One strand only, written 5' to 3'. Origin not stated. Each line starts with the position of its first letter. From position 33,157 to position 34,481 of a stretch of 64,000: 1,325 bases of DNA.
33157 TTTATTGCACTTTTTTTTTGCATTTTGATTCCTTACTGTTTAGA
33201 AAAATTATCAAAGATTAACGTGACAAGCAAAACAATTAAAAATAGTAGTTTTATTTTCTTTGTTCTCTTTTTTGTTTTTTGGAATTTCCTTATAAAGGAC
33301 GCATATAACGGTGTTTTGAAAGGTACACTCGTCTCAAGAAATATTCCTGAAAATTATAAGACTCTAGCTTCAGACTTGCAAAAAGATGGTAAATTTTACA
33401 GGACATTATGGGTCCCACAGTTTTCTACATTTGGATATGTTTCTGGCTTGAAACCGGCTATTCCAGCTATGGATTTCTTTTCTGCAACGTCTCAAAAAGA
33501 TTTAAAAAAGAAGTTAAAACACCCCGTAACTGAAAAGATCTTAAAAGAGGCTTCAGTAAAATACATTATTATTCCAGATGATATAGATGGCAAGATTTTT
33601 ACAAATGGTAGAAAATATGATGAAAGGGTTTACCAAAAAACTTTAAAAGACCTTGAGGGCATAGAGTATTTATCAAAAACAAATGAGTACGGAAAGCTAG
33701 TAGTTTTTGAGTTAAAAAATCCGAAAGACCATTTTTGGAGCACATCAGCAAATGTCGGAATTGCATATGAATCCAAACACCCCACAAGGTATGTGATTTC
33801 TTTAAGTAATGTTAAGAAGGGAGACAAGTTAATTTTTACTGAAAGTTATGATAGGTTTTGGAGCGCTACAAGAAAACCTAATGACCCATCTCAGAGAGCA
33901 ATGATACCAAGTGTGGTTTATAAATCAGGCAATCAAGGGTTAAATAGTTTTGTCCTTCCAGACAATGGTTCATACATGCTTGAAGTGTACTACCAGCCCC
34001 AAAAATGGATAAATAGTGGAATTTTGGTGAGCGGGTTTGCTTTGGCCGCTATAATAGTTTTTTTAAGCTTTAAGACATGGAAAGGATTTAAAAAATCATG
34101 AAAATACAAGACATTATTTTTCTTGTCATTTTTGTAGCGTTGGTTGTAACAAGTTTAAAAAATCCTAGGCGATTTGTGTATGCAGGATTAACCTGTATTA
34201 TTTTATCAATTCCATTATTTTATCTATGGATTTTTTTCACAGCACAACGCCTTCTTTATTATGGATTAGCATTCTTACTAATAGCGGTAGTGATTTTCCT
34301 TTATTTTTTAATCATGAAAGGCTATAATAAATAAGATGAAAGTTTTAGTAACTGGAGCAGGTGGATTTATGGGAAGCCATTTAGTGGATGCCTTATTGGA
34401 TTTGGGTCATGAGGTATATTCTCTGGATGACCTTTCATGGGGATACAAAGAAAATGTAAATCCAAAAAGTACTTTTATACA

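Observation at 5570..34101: Three paralogous YfhO-like GT-C proteins sharing a C-terminal Y-x-P/R-G/F-W motif and terminal TM anchor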

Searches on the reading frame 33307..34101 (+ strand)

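Call 60: search_protein_families(library=pfam, proteins=[window:33307-34101:+], max_evalue=10)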
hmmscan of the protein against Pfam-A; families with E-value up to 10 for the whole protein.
window:33307-34101:+ (264 aa): 1 family
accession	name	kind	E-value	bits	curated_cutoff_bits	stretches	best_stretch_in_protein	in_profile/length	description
PF25796.1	BREX_BrxC_4th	-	0.15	12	27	1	63-127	5-62/173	BREX ATP-binding protein BrxC 4th domain with six-stranded beta sheet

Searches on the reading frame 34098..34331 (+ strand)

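Call 90: search_protein_families(library=pfam, proteins=[window:34098-34331:+], max_evalue=1)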
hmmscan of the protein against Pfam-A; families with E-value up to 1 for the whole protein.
seq(78 aa): 1 family
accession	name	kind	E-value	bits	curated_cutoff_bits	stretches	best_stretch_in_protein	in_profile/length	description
PF16954.10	HRG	-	0.092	13.6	27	1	53-78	5-30/52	Haem-transporter, endosomal/lysosomal, haem-responsive gene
